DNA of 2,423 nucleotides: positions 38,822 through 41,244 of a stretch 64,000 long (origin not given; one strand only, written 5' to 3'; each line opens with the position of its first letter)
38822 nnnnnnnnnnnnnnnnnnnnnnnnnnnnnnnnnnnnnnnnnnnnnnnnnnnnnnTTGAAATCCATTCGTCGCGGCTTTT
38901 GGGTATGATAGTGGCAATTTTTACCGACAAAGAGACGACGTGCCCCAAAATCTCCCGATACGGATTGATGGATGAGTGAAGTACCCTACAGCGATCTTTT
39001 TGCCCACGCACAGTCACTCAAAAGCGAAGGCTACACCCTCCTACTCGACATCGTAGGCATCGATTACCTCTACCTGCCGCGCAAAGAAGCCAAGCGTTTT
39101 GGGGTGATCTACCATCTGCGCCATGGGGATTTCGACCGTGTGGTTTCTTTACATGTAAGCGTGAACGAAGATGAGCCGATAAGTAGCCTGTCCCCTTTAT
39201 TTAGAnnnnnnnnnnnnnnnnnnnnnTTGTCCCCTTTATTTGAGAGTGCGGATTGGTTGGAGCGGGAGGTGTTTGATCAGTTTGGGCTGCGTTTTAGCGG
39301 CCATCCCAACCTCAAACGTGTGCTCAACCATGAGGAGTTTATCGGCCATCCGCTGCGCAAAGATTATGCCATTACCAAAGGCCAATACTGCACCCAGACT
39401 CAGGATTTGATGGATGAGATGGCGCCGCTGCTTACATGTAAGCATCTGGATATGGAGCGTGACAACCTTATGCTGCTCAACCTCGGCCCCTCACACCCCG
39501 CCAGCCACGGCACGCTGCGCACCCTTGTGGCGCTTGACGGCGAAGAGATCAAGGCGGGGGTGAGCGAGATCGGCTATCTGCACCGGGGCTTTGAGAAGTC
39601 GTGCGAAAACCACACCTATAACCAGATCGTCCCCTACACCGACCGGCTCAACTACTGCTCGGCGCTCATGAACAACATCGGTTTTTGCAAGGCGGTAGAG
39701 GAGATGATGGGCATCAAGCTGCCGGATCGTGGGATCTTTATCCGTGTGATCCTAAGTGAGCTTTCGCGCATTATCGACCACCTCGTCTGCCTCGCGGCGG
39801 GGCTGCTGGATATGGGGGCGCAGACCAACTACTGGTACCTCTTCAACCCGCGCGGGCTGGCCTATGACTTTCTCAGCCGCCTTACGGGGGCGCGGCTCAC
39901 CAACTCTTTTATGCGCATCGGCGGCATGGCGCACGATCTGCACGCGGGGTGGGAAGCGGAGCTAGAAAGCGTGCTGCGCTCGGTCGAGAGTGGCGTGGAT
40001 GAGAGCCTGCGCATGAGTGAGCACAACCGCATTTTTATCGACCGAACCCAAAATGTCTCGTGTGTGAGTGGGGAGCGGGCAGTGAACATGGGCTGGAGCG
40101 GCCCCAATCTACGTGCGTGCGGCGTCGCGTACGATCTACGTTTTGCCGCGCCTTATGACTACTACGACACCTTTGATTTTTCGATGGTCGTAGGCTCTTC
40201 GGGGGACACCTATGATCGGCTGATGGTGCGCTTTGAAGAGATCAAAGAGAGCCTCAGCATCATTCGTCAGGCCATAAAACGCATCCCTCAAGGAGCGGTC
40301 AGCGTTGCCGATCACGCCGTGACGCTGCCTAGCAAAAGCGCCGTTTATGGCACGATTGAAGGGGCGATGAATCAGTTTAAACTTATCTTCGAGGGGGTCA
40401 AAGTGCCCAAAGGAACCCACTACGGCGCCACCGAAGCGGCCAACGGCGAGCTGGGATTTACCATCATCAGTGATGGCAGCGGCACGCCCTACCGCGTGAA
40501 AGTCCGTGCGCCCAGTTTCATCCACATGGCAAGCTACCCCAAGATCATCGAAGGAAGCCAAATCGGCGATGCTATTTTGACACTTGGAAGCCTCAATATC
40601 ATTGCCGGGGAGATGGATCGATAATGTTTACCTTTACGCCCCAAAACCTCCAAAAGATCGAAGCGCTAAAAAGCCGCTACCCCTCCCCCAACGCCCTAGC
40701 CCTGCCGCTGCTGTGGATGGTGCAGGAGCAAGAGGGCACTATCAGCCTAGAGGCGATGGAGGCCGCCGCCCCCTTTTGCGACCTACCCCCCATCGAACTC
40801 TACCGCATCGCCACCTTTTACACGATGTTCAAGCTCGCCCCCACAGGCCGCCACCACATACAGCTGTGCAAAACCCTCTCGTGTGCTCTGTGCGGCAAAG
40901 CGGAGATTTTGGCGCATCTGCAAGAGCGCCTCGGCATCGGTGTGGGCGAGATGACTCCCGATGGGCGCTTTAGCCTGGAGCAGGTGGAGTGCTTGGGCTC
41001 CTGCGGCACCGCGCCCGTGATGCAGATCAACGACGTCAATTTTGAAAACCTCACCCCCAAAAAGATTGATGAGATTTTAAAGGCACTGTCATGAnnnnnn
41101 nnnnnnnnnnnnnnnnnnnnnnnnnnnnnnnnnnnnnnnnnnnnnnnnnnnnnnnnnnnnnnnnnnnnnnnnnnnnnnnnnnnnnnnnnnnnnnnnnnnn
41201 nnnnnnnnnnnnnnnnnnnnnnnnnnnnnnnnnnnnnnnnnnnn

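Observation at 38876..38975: Duplicated nuoA promoter, RBS and first codons grafted in front of nuoC (operon repair after island insertion?)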

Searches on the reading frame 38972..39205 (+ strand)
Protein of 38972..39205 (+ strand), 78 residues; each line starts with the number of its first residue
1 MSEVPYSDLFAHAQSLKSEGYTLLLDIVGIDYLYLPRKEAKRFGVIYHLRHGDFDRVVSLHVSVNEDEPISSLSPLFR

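Call 16: search_protein_families(library=pfam, proteins=[window:38972-39205:+])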
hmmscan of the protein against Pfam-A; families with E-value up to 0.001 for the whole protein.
window:38972-39205:+ (78 aa): 1 family
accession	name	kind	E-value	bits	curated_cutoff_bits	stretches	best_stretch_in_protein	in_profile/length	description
PF00329.25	Complex1_30kDa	-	1.8e-08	35.5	22.5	1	4-77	3-76/124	Respiratory-chain NADH dehydrogenase, 30 Kd subunit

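Call 37: find_homologous_proteins(query=window:38972-39205:+, max_evalue=1e-10)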
Query window:38972-39205:+ (78 aa): 1 proteins with E <= 1e-10 among 2 candidates.
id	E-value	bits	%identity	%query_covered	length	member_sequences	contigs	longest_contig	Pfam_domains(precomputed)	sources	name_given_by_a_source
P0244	3.3e-44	165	100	100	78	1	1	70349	PF00329.26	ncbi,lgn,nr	ncbi:MAG: NADH-quinone oxidoreductase subunit C [Campylobacterales bacterium]|nr:NADH-quinone oxidor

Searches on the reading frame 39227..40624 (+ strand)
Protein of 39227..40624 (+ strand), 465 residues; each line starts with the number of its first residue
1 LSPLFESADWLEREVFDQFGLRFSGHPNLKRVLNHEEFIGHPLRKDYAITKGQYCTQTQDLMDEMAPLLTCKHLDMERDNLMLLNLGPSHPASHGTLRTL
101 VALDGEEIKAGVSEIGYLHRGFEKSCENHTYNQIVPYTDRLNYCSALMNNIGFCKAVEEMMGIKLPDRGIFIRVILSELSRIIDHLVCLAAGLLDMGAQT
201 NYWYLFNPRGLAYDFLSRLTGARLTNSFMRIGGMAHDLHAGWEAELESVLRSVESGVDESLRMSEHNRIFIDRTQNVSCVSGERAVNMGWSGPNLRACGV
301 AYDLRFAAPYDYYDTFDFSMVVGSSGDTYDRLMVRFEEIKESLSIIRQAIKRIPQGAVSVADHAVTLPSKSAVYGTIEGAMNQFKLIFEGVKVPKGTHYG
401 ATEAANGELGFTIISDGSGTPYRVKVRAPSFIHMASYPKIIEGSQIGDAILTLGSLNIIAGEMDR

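Call 16: search_protein_families(library=pfam, proteins=[window:39227-40624:+])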
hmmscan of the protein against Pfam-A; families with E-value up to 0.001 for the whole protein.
window:39227-40624:+ (465 aa): 2 families
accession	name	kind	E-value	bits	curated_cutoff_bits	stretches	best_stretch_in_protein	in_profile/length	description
PF00346.24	Complex1_49kDa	-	4.2e-98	328.2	24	1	195-465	1-271/271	Respiratory-chain NADH dehydrogenase, 49 Kd subunit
PF00329.25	Complex1_30kDa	-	3.4e-19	70.1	22.5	1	2-51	73-122/124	Respiratory-chain NADH dehydrogenase, 30 Kd subunit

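Call 19: find_related_loci(query=window:39227-40624:+, collection=genome_contigs, flank=10000)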
Query window:39227-40624:+ (465 aa) in genome_contigs; peptide patterns used: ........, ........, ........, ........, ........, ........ (x = any residue, [..] = any of these).
127 stretches matched a pattern; 112 encode a relative of the query (tblastn E <= 1e-3); the best 80 are kept; 80 distinct loci.
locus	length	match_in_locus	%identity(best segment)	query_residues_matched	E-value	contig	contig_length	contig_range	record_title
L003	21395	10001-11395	87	1-465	0e+0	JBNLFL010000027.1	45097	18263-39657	MAG: Sulfurimonadaceae bacterium isolate C1.bin.43.orig k141_530395, whole genome shotgun sequence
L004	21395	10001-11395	84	1-465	0e+0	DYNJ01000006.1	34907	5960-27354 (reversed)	MAG TPA_asm: Sulfurovum sp. isolate SulCav_FS08_3_45_16 SulCav_FS08-3_328_length_34907_cov_9.081545, whole genome shotgu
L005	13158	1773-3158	80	4-465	0e+0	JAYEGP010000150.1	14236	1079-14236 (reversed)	MAG: Campylobacterota bacterium isolate MAG243 MAG243_150, whole genome shotgun sequence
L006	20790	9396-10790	78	1-465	0e+0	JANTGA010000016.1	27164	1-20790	MAG: Sulfurovum sp. isolate bin10034 c_000000001300, whole genome shotgun sequence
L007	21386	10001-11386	78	4-465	0e+0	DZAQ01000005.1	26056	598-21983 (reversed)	MAG TPA_asm: Sulfurovum sp. isolate SulCav_PC08_66_46_191 SulCav_PC08-66_1146_length_26056_cov_115.024076, whole genome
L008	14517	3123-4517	75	1-465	0e+0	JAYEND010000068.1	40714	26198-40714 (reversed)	MAG: Campylobacterota bacterium isolate MAG064 MAG064_68, whole genome shotgun sequence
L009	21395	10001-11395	76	1-465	0e+0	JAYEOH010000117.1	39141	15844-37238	MAG: Campylobacterota bacterium isolate MAG034 MAG034_117, whole genome shotgun sequence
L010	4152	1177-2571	76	1-465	0e+0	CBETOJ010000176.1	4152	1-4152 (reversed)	MAG TPA_asm: uncultured Campylobacterales bacterium isolate SRR13309660_binner123_Refined_3 genome assembly, contig: ERZ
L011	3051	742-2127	76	4-465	0e+0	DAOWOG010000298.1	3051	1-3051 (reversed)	MAG TPA_asm: Helicobacteraceae bacterium isolate CSMAG_3048 CSMAG_3048_k141_2318553_length_3051_cov_78.2680, whole genom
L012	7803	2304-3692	76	3-465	0e+0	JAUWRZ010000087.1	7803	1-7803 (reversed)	MAG: Sulfurimonadaceae bacterium isolate CSMAG_2541 CSMAG_2541_k127_10192923_length_7803_cov_73.0000, whole genome shotg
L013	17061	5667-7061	76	1-465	0e+0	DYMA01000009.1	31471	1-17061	MAG TPA_asm: Sulfurovum sp. isolate SulCav_AS07-7_3_40_14 SulCav_AS07_7_1308_length_31471_cov_6_225904, whole genome sho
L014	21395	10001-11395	75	1-465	0e+0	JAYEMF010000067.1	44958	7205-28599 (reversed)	MAG: Campylobacterota bacterium isolate MAG088 MAG088_67, whole genome shotgun sequence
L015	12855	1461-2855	75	1-465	0e+0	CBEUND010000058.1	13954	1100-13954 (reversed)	MAG TPA_asm: uncultured bacterium isolate SRR13309662_binner123_Refined_5 genome assembly, contig: ERZ26778945.101, whol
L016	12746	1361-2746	75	4-465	0e+0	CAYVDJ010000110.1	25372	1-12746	MAG TPA_asm: uncultured Campylobacterales bacterium isolate binchicken_co219_357 genome assembly, contig: k141_785784, w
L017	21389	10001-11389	75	1-465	0e+0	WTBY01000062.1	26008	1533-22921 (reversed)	MAG: Helicobacteraceae bacterium isolate GLR69 c_000000185529, whole genome shotgun sequence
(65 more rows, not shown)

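Call 35: find_homologous_proteins(query=window:39227-40624:+, max_evalue=1e-150)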
Query window:39227-40624:+ (465 aa): 2783 proteins with E <= 1e-150 among 8000 candidates; the best 120 are listed.
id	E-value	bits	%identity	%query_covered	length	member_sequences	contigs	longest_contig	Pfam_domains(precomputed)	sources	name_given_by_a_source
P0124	0.0e+0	1035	100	97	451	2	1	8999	PF00329.26,PF00346.25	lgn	-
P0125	9.1e-278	940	87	100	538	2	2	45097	PF00329.26,PF00346.25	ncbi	-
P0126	1.7e-270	916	84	100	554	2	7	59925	PF00329.26,PF00346.25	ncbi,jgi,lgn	-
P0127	4.8e-266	901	83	100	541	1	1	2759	PF00329.26,PF00346.25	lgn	-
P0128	5.7e-262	887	81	100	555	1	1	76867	PF00329.26,PF00346.25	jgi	jgi:NADH-quinone oxidoreductase subunit C/D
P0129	2.5e-259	879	80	99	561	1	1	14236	PF00329.26,PF00346.25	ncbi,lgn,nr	ncbi:MAG: NADH-quinone oxidoreductase subunit D [Campylobacterota bacterium]|nr:NADH-quinone oxidore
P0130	1.1e-256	870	79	100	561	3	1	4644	PF00329.26,PF00346.25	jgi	jgi:NADH-quinone oxidoreductase subunit C/D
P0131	5.4e-255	864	78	99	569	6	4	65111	PF00329.26,PF00346.25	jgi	jgi:NADH-quinone oxidoreductase subunit C/D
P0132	5.8e-251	851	78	100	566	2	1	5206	PF00329.26,PF00346.25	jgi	-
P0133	9.4e-251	850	77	99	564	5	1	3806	PF00329.26,PF00346.25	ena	-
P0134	9.9e-251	850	77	99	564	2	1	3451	PF00329.26,PF00346.25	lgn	-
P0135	1.8e-250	850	77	100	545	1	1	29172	PF00329.26,PF00346.25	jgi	jgi:NADH-quinone oxidoreductase subunit C/D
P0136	2.1e-250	849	77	100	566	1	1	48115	PF00329.26,PF00346.25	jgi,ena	-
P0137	1.6e-249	846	78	99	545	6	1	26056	PF00329.26,PF00346.25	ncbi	-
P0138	4.7e-249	845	77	100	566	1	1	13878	PF00329.26,PF00346.25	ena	-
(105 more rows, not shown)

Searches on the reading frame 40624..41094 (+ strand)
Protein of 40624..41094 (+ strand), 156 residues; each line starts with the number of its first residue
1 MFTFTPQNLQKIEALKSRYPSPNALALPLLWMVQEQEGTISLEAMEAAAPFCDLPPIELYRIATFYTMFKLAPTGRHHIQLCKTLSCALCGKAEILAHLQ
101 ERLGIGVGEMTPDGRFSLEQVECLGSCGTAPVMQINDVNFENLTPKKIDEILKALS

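Call 18: find_encoding_contigs(protein=window:40624-41094:+, flank=10000, max_places=10)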
Protein window:40624-41094:+ (156 aa): 1 contig read that carries it; 1 place shown.
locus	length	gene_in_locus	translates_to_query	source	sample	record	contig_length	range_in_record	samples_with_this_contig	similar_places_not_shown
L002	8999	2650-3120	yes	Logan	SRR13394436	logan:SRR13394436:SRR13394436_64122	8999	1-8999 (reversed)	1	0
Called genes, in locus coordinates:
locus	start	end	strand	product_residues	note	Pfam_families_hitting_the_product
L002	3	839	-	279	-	?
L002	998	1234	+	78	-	PF00329:Complex1_30kDa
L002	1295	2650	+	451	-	PF00329:Complex1_30kDa, PF00346:Complex1_49kDa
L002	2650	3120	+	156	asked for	PF01257:2Fe-2S_thioredx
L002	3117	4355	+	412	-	PF01512:Complex1_51K, PF10531:SLBB (weak), PF22461:SLBB_2, PF10589:NADH_4Fe-4S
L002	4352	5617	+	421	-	PF00111:Fer2 (weak), PF13510:Fer2_4, PF10588:NADH-G_4Fe-4S_3, PF22117:Fer4_Nqo3, PF04879:Molybdop_Fe4S4 (weak)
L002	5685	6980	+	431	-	PF00146:NADHdh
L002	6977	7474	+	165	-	PF13183:Fer4_8 (faint), PF13484:Fer4_16 (faint), PF13187:Fer4_9 (faint), PF13237:Fer4_10 (weak), PF12838:Fer4_7, PF00037:Fer4 (weak)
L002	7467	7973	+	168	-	PF00499:Oxidored_q3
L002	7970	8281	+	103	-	PF00420:Oxidored_q2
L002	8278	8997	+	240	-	?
